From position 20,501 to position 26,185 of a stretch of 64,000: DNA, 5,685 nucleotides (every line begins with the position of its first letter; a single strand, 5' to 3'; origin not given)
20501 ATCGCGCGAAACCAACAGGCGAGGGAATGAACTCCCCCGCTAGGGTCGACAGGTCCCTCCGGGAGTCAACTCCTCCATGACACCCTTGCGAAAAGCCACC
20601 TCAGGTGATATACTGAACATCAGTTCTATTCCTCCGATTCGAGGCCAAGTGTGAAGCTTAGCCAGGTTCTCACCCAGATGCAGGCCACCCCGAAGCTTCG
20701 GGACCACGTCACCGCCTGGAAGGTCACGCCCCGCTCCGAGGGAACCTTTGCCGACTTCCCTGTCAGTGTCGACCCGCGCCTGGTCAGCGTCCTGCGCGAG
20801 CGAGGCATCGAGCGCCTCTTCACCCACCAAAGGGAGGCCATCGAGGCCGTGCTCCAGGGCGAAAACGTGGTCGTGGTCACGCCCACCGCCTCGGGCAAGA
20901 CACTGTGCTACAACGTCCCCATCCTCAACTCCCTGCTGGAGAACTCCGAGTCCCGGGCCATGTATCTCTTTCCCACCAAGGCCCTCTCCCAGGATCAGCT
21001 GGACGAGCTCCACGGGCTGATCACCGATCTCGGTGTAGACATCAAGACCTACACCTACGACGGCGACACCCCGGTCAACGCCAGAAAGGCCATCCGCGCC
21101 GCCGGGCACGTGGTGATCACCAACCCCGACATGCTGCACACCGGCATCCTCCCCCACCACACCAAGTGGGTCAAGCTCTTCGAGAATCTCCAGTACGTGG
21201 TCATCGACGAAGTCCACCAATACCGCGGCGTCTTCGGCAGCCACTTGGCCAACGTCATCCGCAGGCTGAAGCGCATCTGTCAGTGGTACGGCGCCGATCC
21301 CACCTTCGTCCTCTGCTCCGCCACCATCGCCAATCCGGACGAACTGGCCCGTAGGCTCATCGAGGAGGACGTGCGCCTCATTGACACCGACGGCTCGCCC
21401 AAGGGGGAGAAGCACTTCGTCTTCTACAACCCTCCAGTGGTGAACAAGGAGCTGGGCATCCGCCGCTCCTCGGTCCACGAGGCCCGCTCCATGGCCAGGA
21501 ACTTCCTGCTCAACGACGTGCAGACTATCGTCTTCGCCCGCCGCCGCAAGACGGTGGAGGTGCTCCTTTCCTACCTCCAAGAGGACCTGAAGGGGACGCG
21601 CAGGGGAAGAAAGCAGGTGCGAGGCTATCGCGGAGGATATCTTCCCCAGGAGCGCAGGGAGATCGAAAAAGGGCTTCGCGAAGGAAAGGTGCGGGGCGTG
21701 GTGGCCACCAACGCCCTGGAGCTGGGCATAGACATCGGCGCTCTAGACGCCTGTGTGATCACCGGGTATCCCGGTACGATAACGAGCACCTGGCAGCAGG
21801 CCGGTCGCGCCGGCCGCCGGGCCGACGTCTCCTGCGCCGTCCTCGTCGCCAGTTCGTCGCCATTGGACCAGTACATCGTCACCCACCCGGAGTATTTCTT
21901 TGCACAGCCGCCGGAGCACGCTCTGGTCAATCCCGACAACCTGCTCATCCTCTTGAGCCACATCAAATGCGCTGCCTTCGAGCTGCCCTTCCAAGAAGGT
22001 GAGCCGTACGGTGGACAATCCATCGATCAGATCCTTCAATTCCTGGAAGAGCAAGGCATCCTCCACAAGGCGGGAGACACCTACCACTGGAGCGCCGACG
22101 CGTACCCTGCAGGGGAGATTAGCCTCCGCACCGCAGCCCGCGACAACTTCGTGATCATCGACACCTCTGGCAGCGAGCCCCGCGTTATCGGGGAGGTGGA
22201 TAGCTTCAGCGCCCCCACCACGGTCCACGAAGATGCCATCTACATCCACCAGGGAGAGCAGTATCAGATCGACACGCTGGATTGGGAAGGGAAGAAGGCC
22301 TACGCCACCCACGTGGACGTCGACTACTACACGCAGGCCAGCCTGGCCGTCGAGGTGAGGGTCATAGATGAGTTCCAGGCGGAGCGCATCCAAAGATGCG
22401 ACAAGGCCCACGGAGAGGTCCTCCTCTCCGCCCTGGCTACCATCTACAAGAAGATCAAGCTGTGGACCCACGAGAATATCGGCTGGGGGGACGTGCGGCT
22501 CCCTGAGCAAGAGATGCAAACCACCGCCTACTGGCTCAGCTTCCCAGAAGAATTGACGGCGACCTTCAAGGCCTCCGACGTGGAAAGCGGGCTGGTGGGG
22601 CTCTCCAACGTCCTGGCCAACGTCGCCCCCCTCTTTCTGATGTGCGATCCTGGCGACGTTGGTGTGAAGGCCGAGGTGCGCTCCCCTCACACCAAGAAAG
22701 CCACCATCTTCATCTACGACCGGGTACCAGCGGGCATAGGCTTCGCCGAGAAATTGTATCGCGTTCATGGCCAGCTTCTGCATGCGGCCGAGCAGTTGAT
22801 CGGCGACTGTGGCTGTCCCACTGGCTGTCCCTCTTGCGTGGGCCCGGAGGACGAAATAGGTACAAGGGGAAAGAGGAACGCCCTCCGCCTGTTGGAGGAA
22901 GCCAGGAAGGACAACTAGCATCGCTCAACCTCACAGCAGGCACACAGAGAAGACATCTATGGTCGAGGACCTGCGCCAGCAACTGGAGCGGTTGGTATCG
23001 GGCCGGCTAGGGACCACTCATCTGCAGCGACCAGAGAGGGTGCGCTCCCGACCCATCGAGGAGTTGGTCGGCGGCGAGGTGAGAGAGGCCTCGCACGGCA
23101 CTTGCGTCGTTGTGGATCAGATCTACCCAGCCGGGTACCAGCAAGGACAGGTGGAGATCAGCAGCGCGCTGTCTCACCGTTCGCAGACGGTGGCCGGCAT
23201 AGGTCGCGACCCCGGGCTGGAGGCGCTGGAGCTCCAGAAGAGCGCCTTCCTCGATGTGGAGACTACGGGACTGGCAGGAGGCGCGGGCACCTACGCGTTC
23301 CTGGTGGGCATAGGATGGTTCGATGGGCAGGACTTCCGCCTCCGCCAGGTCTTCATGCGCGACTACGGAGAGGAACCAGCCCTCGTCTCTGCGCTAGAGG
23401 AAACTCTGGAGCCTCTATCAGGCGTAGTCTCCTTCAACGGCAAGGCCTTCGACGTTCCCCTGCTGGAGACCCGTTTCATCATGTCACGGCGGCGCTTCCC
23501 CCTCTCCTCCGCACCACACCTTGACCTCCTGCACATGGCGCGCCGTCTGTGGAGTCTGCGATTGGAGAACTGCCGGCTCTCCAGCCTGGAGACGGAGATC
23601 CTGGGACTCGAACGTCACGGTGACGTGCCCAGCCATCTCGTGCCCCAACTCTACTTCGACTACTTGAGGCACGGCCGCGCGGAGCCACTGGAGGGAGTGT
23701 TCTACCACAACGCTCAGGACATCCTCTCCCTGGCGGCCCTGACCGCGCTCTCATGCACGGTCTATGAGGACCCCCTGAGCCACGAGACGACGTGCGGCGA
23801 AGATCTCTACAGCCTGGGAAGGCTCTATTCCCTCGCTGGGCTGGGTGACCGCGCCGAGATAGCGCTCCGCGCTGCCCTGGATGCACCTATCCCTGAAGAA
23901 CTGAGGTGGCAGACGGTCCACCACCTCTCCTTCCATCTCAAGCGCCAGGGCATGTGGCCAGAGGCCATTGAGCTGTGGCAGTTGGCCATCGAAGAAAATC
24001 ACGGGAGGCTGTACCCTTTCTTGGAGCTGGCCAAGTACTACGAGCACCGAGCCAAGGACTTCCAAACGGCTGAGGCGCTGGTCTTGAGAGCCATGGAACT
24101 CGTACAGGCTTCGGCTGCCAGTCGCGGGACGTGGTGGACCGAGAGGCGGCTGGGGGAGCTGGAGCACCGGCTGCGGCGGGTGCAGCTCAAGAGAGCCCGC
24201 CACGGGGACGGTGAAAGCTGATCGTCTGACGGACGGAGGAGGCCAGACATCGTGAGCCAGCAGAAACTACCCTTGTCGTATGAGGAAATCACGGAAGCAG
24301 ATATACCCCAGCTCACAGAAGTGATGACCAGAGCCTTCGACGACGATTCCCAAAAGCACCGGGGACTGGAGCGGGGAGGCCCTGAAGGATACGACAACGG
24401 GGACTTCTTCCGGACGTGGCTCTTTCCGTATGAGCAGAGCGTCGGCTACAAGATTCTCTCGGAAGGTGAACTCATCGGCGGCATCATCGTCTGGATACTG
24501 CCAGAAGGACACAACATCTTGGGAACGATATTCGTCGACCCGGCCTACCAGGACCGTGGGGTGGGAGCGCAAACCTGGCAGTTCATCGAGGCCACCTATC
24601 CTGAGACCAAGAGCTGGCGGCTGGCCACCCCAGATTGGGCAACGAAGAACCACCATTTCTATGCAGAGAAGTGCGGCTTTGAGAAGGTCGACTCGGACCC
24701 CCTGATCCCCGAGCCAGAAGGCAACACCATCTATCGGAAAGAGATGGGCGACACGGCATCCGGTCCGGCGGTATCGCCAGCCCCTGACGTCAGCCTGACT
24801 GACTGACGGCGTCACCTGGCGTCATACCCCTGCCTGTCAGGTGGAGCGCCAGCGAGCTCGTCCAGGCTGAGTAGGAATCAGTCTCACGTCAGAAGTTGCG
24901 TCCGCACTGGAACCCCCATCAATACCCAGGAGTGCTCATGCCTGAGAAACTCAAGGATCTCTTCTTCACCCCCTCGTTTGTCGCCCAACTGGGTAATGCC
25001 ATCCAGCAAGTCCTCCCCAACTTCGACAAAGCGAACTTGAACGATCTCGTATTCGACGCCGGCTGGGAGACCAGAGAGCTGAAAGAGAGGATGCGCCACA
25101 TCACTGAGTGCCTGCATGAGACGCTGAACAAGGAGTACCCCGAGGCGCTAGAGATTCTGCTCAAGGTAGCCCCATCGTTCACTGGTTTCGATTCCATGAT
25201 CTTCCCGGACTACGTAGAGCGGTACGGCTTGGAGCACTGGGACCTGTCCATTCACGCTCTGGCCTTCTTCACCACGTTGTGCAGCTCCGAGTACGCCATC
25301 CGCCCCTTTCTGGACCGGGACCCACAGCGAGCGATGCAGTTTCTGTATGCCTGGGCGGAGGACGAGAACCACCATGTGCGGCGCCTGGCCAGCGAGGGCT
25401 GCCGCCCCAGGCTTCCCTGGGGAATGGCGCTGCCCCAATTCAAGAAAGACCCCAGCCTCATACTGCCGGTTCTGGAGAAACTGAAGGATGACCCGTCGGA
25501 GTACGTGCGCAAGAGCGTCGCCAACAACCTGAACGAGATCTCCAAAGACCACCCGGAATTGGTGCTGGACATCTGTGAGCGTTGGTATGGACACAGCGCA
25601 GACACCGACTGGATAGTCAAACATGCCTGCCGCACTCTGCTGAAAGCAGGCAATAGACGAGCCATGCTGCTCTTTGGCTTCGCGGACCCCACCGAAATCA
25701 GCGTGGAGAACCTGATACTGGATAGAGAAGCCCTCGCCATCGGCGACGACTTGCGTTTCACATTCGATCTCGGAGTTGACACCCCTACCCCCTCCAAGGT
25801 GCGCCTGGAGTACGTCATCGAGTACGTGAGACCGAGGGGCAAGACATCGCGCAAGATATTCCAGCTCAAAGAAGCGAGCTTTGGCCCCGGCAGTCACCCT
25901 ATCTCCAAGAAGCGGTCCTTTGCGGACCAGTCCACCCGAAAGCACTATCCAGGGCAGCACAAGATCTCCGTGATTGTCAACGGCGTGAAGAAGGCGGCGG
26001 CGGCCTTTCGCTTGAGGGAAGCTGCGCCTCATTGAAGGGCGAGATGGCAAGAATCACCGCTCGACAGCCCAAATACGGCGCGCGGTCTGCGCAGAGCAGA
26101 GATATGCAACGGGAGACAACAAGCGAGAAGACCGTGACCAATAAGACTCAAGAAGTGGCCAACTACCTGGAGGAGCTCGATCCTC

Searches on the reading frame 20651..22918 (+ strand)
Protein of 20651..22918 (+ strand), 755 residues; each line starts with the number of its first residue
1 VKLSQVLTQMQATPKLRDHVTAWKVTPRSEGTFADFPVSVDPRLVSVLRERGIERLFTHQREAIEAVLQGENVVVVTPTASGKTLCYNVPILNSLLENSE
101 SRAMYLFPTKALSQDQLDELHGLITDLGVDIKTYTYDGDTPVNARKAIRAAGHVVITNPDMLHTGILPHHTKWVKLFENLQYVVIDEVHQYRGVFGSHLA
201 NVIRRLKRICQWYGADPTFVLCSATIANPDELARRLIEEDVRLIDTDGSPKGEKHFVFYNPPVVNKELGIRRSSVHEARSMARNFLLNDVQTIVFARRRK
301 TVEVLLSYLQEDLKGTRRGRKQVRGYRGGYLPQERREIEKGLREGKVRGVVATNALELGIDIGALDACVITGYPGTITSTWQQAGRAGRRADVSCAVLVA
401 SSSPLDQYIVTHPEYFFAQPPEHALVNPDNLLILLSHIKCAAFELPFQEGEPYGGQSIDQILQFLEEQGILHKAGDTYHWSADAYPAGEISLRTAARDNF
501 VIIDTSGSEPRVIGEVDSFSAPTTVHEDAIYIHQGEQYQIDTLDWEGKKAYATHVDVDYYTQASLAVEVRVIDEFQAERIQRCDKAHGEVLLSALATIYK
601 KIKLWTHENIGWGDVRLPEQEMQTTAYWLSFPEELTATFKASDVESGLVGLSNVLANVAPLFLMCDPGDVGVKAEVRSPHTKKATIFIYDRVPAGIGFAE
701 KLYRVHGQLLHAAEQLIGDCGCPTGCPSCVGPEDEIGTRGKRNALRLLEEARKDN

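Call 30: search_protein_families(library=pfam, proteins=[window:20651-22918:+], max_evalue=0.0001)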
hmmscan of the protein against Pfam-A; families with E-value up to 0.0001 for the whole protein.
window:20651-22918:+ (755 aa): 5 families
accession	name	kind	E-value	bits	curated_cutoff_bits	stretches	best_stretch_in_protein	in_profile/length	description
PF00270.35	DEAD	-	7.2e-36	123.9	26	1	59-231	3-166/167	DEAD/DEAH box helicase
PF09369.15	MZB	-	4.4e-21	75.8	24.2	1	651-730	1-80/80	MrfA Zn-binding domain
PF00271.37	Helicase_C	-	2.5e-17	63.6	23.5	1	288-390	14-109/110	Helicase conserved C-terminal domain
PF22982.3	WHD_HRQ1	-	1.7e-10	42.2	27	1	426-494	1-69/70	ATP-dependent helicase HRQ1, winged helix domain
PF04851.21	ResIII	-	8.7e-09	35.9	22.5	1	56-194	4-140/164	Type III restriction enzyme, res subunit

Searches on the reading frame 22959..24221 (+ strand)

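Call 30: search_protein_families(library=pfam, proteins=[window:22959-24221:+], max_evalue=0.0001)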
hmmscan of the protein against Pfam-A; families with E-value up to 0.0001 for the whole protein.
window:22959-24221:+ (420 aa): 2 families
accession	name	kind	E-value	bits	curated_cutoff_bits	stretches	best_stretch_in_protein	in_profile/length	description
PF13482.12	RNase_H_2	-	6.2e-38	130.8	22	1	96-262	1-161/165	RNase_H superfamily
PF13424.12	TPR_12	-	3.4e-05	24.4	30.1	0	357-406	9-59/77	Tetratricopeptide repeat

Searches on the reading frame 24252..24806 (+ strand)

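Call 30: search_protein_families(library=pfam, proteins=[window:24252-24806:+], max_evalue=0.0001)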
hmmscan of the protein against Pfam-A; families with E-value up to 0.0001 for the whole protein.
window:24252-24806:+ (184 aa): 2 families
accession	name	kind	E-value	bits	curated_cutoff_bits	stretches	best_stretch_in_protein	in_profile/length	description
PF00583.31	Acetyltransf_1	-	6.1e-11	43.1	20.7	1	57-143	29-116/116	Acetyltransferase (GNAT) family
PF13508.13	Acetyltransf_7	-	2.1e-08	34.8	27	1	70-145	10-84/84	Acetyltransferase (GNAT) domain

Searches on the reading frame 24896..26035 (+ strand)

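Call 30: search_protein_families(library=pfam, proteins=[window:24896-26035:+], max_evalue=0.0001)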
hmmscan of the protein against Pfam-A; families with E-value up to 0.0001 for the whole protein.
window:24896-26035:+ (379 aa): 3 families
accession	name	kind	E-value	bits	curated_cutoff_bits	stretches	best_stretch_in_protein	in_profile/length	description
PF08713.17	DNA_alkylation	-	3.4e-08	33.9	21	1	132-246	108-211/213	DNA alkylation repair enzyme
PF02985.28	HEAT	-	6.2e-07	29.5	23.5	0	189-218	1-30/31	HEAT repeat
PF13646.12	HEAT_2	-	8.9e-05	23.1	27.7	0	191-256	3-63/88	HEAT repeats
